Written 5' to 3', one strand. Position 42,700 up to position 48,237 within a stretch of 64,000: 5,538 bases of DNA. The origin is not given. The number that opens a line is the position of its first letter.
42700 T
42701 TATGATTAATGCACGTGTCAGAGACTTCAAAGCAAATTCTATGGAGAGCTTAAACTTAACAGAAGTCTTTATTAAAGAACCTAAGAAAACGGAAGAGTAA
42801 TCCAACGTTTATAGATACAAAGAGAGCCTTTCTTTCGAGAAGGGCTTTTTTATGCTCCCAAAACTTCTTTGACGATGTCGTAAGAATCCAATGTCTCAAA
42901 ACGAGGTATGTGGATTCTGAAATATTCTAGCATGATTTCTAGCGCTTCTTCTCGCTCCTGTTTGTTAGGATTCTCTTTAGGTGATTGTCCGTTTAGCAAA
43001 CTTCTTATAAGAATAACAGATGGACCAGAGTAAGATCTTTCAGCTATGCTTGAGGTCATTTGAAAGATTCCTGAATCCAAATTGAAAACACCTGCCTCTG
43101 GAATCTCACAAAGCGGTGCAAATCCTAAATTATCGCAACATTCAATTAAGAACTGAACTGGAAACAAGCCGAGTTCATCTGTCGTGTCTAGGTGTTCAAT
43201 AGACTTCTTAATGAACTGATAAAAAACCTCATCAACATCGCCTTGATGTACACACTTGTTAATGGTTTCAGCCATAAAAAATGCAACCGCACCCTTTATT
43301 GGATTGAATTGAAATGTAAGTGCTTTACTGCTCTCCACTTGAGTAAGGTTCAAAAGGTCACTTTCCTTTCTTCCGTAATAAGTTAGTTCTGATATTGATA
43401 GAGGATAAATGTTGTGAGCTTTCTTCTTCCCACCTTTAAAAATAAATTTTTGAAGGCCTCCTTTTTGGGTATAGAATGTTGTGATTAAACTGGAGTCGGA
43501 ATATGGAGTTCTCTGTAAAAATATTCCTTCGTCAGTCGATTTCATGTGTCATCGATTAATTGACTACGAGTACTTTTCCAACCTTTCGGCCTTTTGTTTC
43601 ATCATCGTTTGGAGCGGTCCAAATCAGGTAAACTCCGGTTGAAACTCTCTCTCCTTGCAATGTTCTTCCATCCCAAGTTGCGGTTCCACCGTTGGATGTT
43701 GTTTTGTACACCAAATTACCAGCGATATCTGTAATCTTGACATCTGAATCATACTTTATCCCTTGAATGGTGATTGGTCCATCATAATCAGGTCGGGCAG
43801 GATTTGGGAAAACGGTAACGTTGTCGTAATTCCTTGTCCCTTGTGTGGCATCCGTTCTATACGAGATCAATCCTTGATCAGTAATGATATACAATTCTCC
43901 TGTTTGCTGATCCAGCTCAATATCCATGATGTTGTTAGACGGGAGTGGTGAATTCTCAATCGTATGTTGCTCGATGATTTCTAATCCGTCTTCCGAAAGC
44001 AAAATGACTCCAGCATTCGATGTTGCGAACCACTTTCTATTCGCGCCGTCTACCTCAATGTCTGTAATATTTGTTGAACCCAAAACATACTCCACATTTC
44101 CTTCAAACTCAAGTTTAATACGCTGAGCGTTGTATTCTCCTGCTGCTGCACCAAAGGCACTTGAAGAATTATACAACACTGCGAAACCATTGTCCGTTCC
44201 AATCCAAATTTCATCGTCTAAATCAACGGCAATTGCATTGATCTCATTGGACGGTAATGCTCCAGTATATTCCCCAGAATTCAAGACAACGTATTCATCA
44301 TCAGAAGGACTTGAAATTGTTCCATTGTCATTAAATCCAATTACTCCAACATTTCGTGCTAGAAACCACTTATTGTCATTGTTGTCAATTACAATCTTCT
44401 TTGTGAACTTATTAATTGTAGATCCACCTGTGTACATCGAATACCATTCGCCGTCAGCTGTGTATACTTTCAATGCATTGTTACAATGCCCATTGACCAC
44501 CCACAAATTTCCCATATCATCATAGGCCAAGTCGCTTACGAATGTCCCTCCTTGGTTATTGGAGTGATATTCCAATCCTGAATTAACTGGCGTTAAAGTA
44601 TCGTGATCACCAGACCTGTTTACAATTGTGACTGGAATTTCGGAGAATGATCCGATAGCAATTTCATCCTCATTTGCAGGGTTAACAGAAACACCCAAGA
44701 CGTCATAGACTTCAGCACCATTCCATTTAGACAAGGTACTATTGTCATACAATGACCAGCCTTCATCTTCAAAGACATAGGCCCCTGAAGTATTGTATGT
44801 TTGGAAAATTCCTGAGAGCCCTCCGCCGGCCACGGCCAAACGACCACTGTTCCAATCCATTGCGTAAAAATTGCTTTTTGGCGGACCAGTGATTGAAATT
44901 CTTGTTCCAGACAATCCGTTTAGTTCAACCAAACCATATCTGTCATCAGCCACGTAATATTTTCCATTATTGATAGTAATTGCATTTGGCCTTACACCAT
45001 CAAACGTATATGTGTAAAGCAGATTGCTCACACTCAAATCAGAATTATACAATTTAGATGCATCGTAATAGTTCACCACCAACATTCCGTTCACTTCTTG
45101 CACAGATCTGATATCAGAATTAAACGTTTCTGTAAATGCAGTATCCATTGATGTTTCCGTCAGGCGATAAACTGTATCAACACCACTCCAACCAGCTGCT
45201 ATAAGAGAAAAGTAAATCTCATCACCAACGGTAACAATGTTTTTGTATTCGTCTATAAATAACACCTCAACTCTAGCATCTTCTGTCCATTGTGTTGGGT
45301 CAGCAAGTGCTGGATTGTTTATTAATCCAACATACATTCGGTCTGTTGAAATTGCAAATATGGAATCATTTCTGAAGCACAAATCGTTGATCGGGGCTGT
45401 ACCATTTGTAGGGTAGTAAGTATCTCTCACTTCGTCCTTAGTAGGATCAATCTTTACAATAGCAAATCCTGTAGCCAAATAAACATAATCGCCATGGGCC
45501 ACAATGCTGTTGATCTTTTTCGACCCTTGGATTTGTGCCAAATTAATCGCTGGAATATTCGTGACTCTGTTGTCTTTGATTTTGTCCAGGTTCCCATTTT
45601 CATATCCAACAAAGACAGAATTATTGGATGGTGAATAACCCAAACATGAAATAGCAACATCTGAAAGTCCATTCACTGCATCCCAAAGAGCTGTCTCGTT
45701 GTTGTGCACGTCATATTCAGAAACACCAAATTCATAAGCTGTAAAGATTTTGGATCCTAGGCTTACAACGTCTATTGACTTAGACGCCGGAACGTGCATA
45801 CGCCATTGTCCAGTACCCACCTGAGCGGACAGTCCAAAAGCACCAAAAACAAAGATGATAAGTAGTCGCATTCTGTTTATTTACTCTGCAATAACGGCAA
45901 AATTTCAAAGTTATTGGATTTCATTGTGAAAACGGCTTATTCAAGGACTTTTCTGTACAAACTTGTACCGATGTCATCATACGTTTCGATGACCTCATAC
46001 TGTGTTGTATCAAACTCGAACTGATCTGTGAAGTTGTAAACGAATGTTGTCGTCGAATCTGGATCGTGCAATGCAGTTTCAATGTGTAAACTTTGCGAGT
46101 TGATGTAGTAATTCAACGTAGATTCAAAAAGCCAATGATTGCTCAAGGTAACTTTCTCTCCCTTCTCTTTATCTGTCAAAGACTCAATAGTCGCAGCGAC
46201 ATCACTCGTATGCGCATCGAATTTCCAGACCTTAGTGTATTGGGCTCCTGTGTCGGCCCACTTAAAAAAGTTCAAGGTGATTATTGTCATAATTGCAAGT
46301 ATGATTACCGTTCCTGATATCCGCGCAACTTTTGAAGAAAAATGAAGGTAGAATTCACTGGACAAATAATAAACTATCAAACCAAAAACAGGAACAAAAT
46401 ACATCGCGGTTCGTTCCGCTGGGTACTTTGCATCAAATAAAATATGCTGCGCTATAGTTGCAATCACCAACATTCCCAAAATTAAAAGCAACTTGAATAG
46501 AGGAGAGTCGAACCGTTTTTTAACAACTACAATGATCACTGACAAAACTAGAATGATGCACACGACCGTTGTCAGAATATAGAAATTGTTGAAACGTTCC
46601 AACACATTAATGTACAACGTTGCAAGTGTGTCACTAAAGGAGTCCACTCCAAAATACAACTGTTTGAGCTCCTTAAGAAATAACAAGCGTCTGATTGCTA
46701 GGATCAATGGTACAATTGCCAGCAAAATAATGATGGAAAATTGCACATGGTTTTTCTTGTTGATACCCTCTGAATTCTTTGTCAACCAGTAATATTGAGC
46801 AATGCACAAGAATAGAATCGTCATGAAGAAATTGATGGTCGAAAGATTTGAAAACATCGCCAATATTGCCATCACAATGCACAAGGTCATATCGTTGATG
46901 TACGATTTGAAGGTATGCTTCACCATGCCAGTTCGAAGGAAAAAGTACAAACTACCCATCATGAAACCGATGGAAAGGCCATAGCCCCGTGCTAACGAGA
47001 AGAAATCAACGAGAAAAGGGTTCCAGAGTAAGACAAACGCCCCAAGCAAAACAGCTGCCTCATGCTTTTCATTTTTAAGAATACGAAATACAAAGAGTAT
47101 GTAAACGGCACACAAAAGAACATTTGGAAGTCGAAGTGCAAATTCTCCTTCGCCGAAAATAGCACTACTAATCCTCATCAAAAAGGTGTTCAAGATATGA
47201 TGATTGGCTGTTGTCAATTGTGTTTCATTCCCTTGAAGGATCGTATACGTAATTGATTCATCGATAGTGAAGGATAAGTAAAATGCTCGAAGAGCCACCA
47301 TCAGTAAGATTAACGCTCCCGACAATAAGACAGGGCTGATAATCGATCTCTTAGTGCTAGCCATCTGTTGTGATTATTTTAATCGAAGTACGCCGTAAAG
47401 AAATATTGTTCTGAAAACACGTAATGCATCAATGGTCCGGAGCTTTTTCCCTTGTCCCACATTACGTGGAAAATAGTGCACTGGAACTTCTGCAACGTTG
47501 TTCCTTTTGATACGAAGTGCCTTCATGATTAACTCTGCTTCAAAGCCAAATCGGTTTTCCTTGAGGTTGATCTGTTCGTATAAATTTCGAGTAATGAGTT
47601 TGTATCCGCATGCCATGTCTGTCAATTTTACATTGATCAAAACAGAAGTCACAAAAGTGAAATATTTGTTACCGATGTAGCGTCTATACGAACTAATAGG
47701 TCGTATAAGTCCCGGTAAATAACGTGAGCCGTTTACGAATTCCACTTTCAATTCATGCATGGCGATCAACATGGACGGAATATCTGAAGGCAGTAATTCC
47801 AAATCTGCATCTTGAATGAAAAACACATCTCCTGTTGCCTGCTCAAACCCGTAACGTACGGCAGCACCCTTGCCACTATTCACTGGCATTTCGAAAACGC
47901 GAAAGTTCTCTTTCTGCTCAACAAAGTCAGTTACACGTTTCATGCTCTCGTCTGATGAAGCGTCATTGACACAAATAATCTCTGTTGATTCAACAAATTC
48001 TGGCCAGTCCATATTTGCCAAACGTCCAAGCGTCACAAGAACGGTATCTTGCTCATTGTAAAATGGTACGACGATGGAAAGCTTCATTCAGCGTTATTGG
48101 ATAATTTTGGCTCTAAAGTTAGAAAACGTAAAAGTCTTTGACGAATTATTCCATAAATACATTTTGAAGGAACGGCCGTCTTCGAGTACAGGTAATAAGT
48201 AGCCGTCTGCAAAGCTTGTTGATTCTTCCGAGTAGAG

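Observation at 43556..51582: Envelope-side glycosylation module (methyltransferase, YfhO, GT2, GT-C) wedged between a giant T9SS cargo gene and a PorZ-like gene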

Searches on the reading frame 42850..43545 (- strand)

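Call 3: search_protein_families(library=pfam, proteins=[window:42850-43545:-], max_evalue=0.01)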
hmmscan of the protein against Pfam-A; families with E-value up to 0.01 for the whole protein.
window:42850-43545:- (231 aa): 2 families
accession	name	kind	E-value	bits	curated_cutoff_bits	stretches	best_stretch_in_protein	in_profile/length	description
PF11967.14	RecO_N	-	3.9e-12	46.5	27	1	1-73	1-77/80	Recombination protein O N terminal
PF02565.21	RecO_C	-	2.1e-07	31.3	22.1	1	82-215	4-151/157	Recombination protein O C terminal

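Call 4: search_protein_families(library=ncbifam, proteins=[window:42850-43545:-], max_evalue=0.01)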
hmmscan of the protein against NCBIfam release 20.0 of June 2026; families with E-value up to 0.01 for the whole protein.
window:42850-43545:- (231 aa): 1 family
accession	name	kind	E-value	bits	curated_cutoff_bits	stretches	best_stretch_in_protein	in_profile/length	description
TIGR00613.1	reco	equivalog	4.2e-18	65.7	48.7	1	4-144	2-145/239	DNA repair protein RecO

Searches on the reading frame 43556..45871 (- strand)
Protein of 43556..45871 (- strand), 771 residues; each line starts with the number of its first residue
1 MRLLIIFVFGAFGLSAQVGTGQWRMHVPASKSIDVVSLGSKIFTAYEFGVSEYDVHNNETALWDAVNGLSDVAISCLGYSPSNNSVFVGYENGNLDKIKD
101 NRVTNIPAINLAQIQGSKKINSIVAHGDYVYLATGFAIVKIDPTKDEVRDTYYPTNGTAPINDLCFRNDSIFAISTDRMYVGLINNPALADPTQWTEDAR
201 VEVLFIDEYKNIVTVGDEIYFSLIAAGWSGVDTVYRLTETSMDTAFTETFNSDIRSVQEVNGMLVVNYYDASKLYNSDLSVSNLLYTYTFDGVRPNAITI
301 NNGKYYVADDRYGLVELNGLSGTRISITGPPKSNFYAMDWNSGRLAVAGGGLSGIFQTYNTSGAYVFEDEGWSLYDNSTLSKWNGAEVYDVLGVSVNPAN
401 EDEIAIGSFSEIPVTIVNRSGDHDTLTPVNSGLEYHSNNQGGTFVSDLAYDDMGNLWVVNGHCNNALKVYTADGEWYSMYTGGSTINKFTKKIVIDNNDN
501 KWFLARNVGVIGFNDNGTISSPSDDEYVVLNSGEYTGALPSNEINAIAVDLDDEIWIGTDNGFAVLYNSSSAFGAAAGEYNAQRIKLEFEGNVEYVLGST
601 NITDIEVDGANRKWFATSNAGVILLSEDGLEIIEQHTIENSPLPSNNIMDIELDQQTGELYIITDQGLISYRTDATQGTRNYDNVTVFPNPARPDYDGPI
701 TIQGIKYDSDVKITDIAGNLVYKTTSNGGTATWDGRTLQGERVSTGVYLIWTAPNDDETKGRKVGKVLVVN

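Call 3: search_protein_families(library=pfam, proteins=[window:43556-45871:-], max_evalue=0.01)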
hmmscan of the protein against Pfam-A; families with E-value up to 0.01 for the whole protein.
window:43556-45871:- (771 aa): 7 families
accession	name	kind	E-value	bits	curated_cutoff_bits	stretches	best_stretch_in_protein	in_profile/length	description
PF21544.3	PorZ_N_b_propeller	-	7.3e-29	101.5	27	1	52-196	11-154/154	TSS9, PorZ, N-terminal beta-propeller domain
PF07494.17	Reg_prop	-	6.2e-07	29.3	20.4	0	539-561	2-24/24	Two component regulator propeller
PF13860.13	FlgD_ig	-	2.9e-05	24.4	27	1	710-749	26-70/79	FlgD Ig-like domain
PF25171.1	Beta-prop_WDR36-Utp21_1st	-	0.00064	19.6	80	1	112-216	23-126/266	WDR36/Utp21 first beta-propeller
PF01436.27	NHL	-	0.00089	19.6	20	0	446-470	5-28/28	NHL repeat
PF13585.12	CHU_C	-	0.0013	19.2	27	1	702-759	20-77/86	CHU_C Type IX secretion signal domain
PF18962.6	Por_Secre_tail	-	0.0015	19.2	27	1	687-759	1-69/75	Secretion system C-terminal sorting domain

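Call 4: search_protein_families(library=ncbifam, proteins=[window:43556-45871:-], max_evalue=0.01)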
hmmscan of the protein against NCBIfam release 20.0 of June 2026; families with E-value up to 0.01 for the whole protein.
window:43556-45871:- (771 aa): 2 families
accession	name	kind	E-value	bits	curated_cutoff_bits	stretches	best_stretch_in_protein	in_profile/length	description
NF052228.1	T9SS_PorZ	equivalog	2.2e-157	525.7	260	1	4-771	7-757/757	type IX secretion system anionic LPS delivery protein PorZ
TIGR04183.1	Por_Secre_tail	domain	1.9e-05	24.6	23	1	687-750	1-56/72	T9SS type A sorting domain-containing protein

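Call 67: search_solved_structures(query=window:43556-45871:-, max_evalue=0.001)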
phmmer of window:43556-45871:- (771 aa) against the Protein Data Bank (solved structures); distinct sequences matched with E-value up to 0.001: 2.
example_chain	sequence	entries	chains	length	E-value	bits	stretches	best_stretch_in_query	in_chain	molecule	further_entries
5m11_A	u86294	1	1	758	5.2e-73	249.7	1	21-751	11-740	Immunoreactive 84kD antigen PG93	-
4a2l_A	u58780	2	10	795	1.1e-05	27.2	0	443-674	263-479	TWO-COMPONENT SYSTEM SENSOR HISTIDINE KINASE/RESPONSE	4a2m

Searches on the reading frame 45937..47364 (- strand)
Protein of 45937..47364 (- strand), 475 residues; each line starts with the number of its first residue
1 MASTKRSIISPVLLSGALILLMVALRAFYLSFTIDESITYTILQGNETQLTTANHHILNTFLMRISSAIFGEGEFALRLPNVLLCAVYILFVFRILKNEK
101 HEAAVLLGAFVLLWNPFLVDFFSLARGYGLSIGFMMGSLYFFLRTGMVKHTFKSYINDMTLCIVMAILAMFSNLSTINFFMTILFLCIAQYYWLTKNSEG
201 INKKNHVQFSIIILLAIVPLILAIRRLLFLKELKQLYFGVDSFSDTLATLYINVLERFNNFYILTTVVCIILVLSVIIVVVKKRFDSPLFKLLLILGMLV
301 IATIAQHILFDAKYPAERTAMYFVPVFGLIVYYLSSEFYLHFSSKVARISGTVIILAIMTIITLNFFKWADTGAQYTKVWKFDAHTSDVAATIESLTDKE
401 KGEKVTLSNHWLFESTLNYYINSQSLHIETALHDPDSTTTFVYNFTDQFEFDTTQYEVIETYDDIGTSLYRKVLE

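Call 3: search_protein_families(library=pfam, proteins=[window:45937-47364:-], max_evalue=0.01)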
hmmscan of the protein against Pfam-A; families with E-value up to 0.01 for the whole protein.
window:45937-47364:- (475 aa): 1 family
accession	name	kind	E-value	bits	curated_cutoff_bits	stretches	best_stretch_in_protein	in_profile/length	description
PF13231.12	PMT_2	-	3.1e-08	34.4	26.1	1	57-220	4-157/160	Dolichyl-phosphate-mannose-protein mannosyltransferase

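Call 4: search_protein_families(library=ncbifam, proteins=[window:45937-47364:-], max_evalue=0.01)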
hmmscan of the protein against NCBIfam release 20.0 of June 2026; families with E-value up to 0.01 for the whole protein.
window:45937-47364:- (475 aa): 0 families

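Call 6: search_protein_families(library=pfam, proteins=[window:45937-47364:-], max_evalue=10)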
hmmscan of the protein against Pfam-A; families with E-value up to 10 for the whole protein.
window:45937-47364:- (475 aa): 2 families
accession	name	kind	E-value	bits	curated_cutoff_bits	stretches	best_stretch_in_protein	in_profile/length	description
PF13231.12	PMT_2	-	3.1e-08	34.4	26.1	1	57-220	4-157/160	Dolichyl-phosphate-mannose-protein mannosyltransferase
PF17505.7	DUF5437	-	0.11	13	27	1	291-316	2-27/60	Family of unknown function (DUF5437)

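Call 68: search_solved_structures(query=window:45937-47364:-, max_evalue=1)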
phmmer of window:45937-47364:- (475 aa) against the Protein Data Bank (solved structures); distinct sequences matched with E-value up to 1: 2.
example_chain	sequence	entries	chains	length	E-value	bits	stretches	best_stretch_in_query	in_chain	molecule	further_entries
6j5i_b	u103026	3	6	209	0.77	11.8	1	309-419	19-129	ATP synthase peripheral stalk-membrane subunit b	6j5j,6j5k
6zmr_b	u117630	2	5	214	0.8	11.7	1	309-419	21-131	ATP synthase peripheral stalk-membrane subunit b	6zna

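Call 69: find_homologous_proteins(query=window:45937-47364:-, max_evalue=1e-10)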
Query window:45937-47364:- (475 aa): 439 proteins with E <= 1e-10 among 8000 candidates; the best 120 are listed.
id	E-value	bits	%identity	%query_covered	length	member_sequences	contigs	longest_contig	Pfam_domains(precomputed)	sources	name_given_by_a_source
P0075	0.0e+0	1024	100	100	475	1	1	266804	PF13231.13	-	-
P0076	1.4e-159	550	59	95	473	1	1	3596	PF13231.13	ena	-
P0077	9.4e-111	389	43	95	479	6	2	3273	-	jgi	-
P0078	5.5e-94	334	39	96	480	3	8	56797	-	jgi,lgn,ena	-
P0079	2.2e-91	325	39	99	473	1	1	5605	PF13231.13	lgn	-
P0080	1.8e-90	322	40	95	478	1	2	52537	PF13231.13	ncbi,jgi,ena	-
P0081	6.0e-90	320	37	99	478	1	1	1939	-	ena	-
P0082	4.7e-89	317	38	95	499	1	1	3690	-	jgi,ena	-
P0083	6.7e-88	314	36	96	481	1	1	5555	-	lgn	-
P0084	3.4e-85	305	38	95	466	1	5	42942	-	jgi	jgi:hypothetical protein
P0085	1.0e-84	303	36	99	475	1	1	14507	PF13231.13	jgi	jgi:hypothetical protein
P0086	6.1e-84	301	38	95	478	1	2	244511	-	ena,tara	tara:strand:- start:4562 stop:5998 length:1437 start_codon:yes stop_codon:yes gene_type:complete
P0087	1.2e-83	300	35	96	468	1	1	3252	-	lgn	-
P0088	1.9e-83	299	37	99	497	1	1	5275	-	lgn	-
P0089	1.8e-82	296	38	96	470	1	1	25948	-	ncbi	-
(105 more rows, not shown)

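Call 70: find_encoding_contigs(protein=P0076, flank=4000, max_places=1)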
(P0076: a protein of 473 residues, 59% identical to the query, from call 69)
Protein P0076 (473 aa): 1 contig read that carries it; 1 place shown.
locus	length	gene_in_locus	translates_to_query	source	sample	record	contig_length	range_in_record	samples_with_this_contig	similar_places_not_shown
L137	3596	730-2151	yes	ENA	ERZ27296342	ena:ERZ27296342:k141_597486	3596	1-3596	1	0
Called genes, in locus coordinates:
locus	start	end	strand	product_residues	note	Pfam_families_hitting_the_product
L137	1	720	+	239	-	?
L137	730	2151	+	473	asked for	PF13231:PMT_2 (weak)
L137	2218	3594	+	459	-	?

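Call 71: find_encoding_contigs(protein=P0080, flank=6000, max_places=1)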
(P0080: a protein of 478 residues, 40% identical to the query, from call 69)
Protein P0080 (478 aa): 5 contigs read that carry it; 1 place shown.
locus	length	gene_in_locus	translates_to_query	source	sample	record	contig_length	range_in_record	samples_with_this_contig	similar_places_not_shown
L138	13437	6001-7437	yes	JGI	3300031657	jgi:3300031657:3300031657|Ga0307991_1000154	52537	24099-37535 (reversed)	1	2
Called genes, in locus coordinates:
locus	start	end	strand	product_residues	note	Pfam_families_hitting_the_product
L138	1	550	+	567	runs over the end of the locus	PF00664:ABC_membrane, PF02463:SMC_N (faint), PF00005:ABC_tran, PF13304:AAA_21 (weak)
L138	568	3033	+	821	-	PF07475:Hpr_kinase_C (faint), PF00535:Glycos_transf_2, PF10111:Glyco_tranf_2_2, PF13641:Glyco_tranf_2_3, PF00535:Glycos_transf_2, PF10111:Glyco_tranf_2_2, PF13641:Glyco_tranf_2_3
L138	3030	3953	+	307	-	-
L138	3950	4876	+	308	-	-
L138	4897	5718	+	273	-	PF08241:Methyltransf_11, PF13649:Methyltransf_25 (weak), PF13489:Methyltransf_23 (weak), PF13847:Methyltransf_31 (weak)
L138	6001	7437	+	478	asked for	PF13231:PMT_2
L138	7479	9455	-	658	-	PF04932:Wzy_C, PF00515:TPR_1 (faint), PF07719:TPR_2 (faint), PF13424:TPR_12 (faint), PF13174:TPR_6 (faint), PF13181:TPR_8 (faint), PF13431:TPR_17 (faint), PF13414:TPR_11 (faint)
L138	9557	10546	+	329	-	PF00535:Glycos_transf_2, PF10111:Glyco_tranf_2_2, PF13641:Glyco_tranf_2_3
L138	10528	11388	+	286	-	PF00535:Glycos_transf_2, PF13641:Glyco_tranf_2_3, PF10111:Glyco_tranf_2_2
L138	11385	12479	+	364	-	PF09314:DUF1972, PF13439:Glyco_transf_4, PF00534:Glycos_transf_1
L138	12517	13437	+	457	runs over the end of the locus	PF13727:CoA_binding_3, PF02397:Bac_transf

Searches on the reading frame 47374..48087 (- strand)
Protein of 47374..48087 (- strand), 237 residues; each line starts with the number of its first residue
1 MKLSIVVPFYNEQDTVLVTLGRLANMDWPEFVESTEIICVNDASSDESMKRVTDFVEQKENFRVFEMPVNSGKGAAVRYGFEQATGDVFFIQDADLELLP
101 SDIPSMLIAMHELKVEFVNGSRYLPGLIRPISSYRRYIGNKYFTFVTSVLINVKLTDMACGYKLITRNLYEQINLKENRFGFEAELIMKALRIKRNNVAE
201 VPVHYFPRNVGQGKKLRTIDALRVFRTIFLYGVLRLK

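Call 3: search_protein_families(library=pfam, proteins=[window:47374-48087:-], max_evalue=0.01)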
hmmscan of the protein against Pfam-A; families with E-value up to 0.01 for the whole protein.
window:47374-48087:- (237 aa): 3 families
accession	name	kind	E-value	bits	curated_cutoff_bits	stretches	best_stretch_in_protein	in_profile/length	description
PF00535.33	Glycos_transf_2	-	7.2e-28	98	23.3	1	4-172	1-166/168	Glycosyl transferase family 2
PF10111.15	Glyco_tranf_2_2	-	6.4e-06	26.3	27.3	1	4-96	1-92/276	Glycosyltransferase like family 2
PF13641.12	Glyco_tranf_2_3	-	0.003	18.1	27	1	3-132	3-133/230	Glycosyltransferase like family 2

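Call 4: search_protein_families(library=ncbifam, proteins=[window:47374-48087:-], max_evalue=0.01)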
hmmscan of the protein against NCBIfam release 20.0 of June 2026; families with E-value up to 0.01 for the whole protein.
window:47374-48087:- (237 aa): 23 families
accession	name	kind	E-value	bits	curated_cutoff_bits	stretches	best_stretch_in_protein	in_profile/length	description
NF047588.1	GlcsyltransPgfSStrep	equivalog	1.4e-21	77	500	1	1-180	1-176/308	glycosyltransferase PgfS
TIGR04182.1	glyco_TIGR04182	equivalog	2.6e-19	69.7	325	1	4-230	3-216/293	S-layer glycoprotein N-glycosyltransferase AglJ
TIGR03937.1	PgaC_IcaA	equivalog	3.6e-15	55.9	422.3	1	2-108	46-147/407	poly-beta-1,6-N-acetyl-D-glucosamine synthase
NF007986.1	PRK10714.1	equivalog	1.9e-14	53.4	529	1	2-214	7-209/316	undecaprenyl-phosphate 4-deoxy-4-formamido-L-arabinose transferase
NF058614.1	PPMAGASynPpgS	equivalog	6.5e-14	51.9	370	1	5-208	4-199/226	polyprenyl-phospho-N-acetylgalactosaminyl synthase PpgS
NF041391.1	DPhHxTase_Halo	equivalog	2.7e-13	49.4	375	1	33-209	23-187/213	dolichyl-phosphate hexose transferase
NF007482.0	PRK10073.1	equivalog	2.7e-12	46.4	423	1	2-110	7-109/334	glycosyltransferase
NF041875.1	EPS_EpsD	equivalog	1.5e-09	37.7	370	1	3-102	1-96/325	exopolysaccharide biosynthesis glycosyltransferase EpsD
TIGR04283.1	glyco_like_mftF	equivalog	8.6e-09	35.3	182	1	3-110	1-96/221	TIGR04283 family arsenosugar biosynthesis glycosyltransferase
TIGR03965.1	mycofact_glyco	equivalog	1.4e-08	34.1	280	1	3-120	76-189/467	mycofactocin biosynthesis glycosyltransferase MftF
TIGR03111.1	glyc2_xrt_Gpos1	hypoth_equivalog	3.6e-07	29.3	363.95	1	3-108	51-154/439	TIGR03111 family XrtG-associated glycosyltransferase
NF010496.0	PRK13915.1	equivalog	1.9e-06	27.2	262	1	2-119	32-152/307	glucosyl-3-phosphoglycerate synthase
TIGR04242.1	nodulat_NodC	equivalog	2.9e-06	26.5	550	1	4-116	51-162/395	chitooligosaccharide synthase NodC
NF047683.1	TeichurnBiosyTuaG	equivalog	4.7e-06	26.4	400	1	3-115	8-116/252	teichuronic acid biosynthesis protein TuaG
NF041865.1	EpsU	equivalog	4.7e-05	22.6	700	1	2-97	40-134/394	exopolysaccharide biosynthesis GT2 family glycosyltransferase EpsU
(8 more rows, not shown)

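Call 66: search_solved_structures(query=window:47374-48087:-, max_evalue=0.00001)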
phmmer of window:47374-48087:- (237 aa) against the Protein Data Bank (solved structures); distinct sequences matched with E-value up to 0.00001: 9.
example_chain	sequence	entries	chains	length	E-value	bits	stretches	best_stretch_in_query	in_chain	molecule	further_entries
5mlz_A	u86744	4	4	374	8.6e-16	61.5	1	1-218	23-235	Dolichol monophosphate mannose synthase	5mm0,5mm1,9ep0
5eke_A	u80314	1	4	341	2.7e-12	50.1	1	2-106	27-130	Uncharacterized glycosyltransferase sll0501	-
5ekp_C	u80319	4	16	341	2.8e-12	50.1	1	2-106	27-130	Uncharacterized glycosyltransferase sll0501 | Glycosyltransferase sll0501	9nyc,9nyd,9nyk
9nye_A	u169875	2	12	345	2.8e-12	50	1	2-106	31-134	Glycosyltransferase sll0501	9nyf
9hwj_A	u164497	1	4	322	5e-12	49.2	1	2-214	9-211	Undecaprenyl-phosphate 4-deoxy-4-formamido-L-arabinose transferase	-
9bhc_C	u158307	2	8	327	5.4e-11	45.9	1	2-214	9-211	Undecaprenyl-phosphate 4-deoxy-4-formamido-L-arabinose transferase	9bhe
8vxh_A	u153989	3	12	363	7.3e-11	45.4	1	2-214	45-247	Undecaprenyl-phosphate 4-deoxy-4-formamido-L-arabinose transferase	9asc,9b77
5tze_C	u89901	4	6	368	1e-07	35.2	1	1-96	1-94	Glycosyl transferase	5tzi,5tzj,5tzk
5tz8_A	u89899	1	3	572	1.8e-07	34.4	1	1-95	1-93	Glycosyl transferase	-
